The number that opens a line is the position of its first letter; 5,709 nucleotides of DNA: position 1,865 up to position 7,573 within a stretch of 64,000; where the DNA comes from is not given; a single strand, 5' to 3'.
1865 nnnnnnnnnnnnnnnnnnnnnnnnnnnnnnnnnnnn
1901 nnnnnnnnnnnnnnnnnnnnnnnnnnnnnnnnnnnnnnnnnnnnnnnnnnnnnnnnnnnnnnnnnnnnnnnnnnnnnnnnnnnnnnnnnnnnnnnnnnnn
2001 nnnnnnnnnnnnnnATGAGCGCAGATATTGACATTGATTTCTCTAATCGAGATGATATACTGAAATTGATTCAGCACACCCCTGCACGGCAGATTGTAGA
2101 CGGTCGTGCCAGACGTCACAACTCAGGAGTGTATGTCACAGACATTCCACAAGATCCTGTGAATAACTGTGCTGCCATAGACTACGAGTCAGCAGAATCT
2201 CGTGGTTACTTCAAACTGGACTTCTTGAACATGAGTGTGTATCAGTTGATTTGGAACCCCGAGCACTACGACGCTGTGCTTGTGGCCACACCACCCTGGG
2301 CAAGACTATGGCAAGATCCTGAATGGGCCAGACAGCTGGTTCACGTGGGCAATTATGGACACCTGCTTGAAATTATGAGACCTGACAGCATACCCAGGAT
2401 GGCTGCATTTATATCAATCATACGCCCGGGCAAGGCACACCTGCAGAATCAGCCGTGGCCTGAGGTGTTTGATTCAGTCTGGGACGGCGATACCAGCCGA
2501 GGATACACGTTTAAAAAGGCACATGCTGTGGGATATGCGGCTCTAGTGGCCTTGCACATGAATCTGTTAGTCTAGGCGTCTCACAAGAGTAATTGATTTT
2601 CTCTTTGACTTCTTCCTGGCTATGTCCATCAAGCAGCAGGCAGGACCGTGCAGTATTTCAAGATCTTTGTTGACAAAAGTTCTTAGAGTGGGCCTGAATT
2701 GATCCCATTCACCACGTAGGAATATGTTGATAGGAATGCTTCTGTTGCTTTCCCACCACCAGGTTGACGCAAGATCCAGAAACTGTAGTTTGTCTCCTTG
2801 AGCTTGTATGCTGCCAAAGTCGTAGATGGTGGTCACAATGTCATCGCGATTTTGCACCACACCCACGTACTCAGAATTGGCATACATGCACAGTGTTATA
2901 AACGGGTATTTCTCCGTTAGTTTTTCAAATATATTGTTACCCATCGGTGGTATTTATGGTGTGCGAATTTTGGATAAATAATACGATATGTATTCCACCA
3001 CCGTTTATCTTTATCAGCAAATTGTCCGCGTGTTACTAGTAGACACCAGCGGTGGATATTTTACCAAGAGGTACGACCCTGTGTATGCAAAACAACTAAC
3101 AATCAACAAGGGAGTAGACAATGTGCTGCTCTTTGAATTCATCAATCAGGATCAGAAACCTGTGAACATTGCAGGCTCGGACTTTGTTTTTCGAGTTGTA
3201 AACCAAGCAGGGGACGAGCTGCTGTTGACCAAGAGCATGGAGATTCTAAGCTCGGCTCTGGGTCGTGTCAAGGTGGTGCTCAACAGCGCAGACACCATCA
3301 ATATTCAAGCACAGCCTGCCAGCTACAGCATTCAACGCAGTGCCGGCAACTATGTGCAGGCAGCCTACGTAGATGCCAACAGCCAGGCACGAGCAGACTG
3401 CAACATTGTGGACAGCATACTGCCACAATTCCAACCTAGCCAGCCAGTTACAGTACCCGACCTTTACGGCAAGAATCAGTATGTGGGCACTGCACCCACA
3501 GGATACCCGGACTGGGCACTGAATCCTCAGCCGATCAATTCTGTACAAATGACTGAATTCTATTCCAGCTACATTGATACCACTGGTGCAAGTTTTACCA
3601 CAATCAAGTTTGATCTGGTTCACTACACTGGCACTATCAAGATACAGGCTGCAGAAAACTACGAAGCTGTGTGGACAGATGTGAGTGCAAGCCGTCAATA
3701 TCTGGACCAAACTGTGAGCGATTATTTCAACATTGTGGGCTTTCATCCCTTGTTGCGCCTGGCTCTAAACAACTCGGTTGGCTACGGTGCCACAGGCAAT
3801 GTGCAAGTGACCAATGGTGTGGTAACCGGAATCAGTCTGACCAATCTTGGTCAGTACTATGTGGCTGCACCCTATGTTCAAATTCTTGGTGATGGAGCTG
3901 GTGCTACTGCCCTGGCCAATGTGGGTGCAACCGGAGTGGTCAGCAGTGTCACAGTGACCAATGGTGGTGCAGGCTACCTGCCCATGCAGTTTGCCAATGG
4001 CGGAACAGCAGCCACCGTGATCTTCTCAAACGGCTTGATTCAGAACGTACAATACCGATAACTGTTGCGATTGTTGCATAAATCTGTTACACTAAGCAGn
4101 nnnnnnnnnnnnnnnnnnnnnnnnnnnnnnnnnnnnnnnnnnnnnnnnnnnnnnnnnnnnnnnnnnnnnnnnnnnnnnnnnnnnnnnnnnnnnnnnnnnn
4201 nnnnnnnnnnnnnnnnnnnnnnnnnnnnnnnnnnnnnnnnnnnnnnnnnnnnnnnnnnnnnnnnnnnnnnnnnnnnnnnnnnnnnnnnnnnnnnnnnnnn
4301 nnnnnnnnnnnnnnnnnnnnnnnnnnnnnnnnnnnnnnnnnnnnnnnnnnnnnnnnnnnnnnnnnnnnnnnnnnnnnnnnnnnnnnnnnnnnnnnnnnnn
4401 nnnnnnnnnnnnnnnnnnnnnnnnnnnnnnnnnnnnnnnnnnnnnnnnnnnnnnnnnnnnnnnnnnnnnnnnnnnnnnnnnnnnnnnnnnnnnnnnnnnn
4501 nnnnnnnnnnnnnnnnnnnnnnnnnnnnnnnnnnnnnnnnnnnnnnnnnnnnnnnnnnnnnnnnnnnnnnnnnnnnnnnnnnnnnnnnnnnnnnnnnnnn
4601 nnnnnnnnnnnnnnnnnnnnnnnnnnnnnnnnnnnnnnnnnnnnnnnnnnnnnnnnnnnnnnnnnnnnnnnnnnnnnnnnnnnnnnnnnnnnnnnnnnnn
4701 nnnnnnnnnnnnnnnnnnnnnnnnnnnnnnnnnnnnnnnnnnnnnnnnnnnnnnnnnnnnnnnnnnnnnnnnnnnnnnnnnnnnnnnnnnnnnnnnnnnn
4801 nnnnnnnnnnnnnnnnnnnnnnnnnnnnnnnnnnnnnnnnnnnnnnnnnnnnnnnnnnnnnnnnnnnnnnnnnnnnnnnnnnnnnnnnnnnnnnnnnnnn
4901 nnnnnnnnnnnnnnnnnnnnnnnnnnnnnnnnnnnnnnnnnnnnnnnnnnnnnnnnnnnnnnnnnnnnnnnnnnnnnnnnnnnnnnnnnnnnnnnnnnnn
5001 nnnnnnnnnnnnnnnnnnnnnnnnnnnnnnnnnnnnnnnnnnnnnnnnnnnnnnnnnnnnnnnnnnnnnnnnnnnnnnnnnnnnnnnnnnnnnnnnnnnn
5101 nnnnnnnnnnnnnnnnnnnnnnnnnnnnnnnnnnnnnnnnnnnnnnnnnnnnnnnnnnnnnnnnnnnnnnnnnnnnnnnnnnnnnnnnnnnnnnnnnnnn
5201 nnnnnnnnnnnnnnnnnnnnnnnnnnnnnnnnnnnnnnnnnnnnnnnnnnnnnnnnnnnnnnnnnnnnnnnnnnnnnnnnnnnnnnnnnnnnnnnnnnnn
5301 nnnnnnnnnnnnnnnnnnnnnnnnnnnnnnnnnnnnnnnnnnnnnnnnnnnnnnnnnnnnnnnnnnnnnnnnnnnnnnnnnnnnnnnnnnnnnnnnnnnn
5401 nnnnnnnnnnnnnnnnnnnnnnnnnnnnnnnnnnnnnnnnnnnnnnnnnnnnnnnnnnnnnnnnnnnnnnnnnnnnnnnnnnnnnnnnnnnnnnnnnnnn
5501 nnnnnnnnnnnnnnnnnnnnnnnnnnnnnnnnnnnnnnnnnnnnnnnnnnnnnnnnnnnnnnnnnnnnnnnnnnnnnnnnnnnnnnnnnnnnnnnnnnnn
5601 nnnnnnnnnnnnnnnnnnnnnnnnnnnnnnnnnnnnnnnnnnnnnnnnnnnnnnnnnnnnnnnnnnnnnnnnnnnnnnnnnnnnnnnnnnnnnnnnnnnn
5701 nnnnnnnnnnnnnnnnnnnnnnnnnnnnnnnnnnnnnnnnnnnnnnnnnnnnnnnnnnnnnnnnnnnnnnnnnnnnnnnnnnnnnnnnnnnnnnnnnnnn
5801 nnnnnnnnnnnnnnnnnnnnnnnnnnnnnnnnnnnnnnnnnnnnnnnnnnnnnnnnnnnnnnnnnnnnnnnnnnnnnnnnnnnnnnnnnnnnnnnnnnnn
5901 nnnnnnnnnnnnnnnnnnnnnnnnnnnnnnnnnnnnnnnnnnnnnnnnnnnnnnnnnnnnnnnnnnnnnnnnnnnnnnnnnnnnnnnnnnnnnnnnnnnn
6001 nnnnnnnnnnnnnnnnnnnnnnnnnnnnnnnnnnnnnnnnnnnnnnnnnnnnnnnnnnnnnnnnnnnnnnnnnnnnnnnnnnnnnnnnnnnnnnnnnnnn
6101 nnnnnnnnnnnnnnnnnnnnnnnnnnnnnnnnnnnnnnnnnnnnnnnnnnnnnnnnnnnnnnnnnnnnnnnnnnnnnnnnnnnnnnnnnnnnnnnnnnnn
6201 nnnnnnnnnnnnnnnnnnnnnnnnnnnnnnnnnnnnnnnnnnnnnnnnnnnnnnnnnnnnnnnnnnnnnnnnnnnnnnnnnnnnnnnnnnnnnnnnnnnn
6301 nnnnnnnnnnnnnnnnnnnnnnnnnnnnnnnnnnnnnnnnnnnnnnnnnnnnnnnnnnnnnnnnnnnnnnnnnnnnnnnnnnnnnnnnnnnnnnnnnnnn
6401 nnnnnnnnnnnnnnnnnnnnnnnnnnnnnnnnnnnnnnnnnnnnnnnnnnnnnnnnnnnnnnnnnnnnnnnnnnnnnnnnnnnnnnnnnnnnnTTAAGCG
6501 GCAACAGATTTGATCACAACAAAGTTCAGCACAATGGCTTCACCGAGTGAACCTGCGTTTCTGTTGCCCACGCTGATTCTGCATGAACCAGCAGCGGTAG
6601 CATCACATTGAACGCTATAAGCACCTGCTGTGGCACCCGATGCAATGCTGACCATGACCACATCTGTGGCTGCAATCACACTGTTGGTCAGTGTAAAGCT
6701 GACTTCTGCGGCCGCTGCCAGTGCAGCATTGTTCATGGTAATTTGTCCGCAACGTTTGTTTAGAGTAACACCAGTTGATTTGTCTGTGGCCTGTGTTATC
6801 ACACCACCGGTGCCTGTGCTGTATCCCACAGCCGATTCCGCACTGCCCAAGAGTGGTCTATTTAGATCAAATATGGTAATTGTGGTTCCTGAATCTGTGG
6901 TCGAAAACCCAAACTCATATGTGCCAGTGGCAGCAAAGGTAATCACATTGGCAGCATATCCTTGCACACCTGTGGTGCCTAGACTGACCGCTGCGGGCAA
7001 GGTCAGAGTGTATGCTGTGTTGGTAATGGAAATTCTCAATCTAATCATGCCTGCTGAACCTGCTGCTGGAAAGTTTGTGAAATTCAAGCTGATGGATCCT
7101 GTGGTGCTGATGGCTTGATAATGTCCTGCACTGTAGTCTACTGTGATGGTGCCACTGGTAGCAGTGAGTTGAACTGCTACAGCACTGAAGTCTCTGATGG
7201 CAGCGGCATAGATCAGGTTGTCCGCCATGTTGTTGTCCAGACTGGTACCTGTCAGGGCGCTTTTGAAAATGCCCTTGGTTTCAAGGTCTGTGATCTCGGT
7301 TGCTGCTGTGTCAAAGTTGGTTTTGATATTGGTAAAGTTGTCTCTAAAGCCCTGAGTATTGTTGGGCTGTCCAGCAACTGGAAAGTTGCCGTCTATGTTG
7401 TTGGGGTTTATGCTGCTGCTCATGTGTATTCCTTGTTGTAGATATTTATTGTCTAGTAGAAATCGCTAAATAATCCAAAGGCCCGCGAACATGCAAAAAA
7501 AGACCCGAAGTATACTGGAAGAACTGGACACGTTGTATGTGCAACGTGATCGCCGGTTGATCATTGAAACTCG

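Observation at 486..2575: AT-rich island: radical-SAM enzyme with an extra N-terminal domain, coupled to an unknown partner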

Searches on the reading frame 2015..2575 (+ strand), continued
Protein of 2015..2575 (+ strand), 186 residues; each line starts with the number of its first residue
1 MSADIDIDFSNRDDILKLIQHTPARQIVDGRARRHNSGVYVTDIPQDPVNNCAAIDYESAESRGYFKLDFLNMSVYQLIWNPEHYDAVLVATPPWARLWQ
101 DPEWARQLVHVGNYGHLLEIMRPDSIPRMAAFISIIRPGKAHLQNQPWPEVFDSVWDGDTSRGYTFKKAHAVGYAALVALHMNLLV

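Call 74: find_encoding_contigs(protein=P0172, flank=5000, max_places=2)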
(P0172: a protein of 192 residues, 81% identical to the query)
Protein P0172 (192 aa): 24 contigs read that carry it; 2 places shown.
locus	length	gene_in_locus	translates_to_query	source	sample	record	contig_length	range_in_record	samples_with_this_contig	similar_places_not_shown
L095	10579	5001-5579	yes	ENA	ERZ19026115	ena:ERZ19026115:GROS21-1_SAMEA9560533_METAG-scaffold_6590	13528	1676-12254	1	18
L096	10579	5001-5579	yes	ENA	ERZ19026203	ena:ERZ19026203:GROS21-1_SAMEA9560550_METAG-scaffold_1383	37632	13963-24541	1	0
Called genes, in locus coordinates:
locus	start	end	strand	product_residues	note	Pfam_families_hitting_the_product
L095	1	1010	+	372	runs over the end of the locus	-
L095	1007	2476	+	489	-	PF00270:DEAD, PF04851:ResIII, PF00271:Helicase_C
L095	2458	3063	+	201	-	PF07460:NUMOD3 (weak)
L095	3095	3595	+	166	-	-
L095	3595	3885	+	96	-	-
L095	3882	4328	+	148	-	-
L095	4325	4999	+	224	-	-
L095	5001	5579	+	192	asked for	-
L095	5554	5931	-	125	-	-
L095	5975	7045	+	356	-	-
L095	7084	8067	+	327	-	-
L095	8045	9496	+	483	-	PF13481:AAA_25, PF03796:DnaB_C, PF06745:ATPase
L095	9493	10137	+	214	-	-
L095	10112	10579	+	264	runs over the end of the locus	-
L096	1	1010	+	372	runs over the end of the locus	-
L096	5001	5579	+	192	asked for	-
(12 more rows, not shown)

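Call 75: find_encoding_contigs(protein=P0223, flank=5000, max_places=2)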
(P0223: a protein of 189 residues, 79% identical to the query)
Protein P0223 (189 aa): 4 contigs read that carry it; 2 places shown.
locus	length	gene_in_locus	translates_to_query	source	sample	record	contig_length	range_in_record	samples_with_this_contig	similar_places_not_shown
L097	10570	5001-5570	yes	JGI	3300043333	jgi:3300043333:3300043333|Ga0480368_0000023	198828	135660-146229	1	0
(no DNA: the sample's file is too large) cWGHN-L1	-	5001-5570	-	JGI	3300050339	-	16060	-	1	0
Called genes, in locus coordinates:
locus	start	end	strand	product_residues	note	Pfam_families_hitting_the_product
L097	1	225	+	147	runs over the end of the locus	-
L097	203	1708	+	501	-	PF04055:Radical_SAM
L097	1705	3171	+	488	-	PF00270:DEAD, PF04851:ResIII, PF00271:Helicase_C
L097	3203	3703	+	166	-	-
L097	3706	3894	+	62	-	-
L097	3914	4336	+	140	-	-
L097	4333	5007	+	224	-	-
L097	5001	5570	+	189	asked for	-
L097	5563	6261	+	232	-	-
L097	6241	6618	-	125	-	-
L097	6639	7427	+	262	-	-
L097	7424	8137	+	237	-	-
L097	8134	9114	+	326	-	PF13155:Toprim_2 (faint)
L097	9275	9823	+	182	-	-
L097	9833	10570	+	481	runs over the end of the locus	PF13481:AAA_25, PF03796:DnaB_C, PF06745:ATPase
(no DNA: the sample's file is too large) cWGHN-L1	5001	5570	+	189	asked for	-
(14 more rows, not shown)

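Call 99: search_protein_families(library=padloc, proteins=[window:2015-2575:+], max_evalue=0.01)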
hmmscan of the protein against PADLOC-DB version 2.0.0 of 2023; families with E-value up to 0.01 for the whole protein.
window:2015-2575:+ (186 aa): 0 families

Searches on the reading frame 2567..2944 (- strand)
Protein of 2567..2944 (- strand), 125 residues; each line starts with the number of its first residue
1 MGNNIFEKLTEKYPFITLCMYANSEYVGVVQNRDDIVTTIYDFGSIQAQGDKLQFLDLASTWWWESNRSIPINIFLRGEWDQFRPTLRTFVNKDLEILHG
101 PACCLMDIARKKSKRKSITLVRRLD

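Call 3: search_protein_families(library=pfam, proteins=[window:2567-2944:-], max_evalue=1)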
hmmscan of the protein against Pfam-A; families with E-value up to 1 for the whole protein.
window:2567-2944:- (125 aa): 1 family
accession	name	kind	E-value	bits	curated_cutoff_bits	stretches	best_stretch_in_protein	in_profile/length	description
PF12530.14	DUF3730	-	0.15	12.1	30.3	1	56-122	58-121/227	Focadhesin/RST1, DUF3730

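Call 5: search_protein_families(library=phrogs, proteins=[window:2567-2944:-], max_evalue=0.01)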
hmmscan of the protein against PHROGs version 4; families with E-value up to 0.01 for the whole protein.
window:2567-2944:- (125 aa): 1 family
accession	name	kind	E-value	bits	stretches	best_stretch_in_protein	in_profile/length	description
phrog_11637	-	unknown function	4.4e-29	101.7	1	7-122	2-117/119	-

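Call 99: search_protein_families(library=padloc, proteins=[window:2567-2944:-], max_evalue=0.01)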
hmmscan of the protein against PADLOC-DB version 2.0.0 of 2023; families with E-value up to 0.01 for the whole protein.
window:2567-2944:- (125 aa): 0 families

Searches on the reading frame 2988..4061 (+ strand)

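Call 62: search_protein_families(library=phrogs, proteins=[window:2988-4061:+], max_evalue=0.00001)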
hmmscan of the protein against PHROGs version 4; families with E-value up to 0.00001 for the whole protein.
window:2988-4061:+ (357 aa): 8 families
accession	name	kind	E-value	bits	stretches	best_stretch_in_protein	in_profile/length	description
phrog_1084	-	unknown function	2.2e-11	44.9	1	34-118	7-94/123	unknown function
phrog_2885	-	tail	3.4e-09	34.6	1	261-332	1074-1145/4179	baseplate wedge subunit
phrog_460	-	connector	1.7e-08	34.6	1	261-331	221-284/385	head closure Hc2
phrog_22827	-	unknown function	8.5e-08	32.3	1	262-331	166-236/613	-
phrog_708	-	tail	1.8e-07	30.2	1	262-331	839-909/1383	baseplate wedge subunit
phrog_19630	-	head and packaging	1.5e-06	27.2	1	263-332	1147-1215/1266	virion structural protein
phrog_438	-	tail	2.1e-06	28.2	1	268-330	187-250/478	baseplate wedge subunit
phrog_701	-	head and packaging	2.2e-06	24.6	1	261-330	1149-1217/6136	virion structural protein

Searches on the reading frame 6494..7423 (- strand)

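Call 62: search_protein_families(library=phrogs, proteins=[window:6494-7423:-], max_evalue=0.00001)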
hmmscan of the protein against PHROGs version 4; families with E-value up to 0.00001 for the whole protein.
window:6494-7423:- (309 aa): 1 family
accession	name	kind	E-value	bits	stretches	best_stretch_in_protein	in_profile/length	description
phrog_18251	-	unknown function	3e-38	133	1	72-308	46-283/284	-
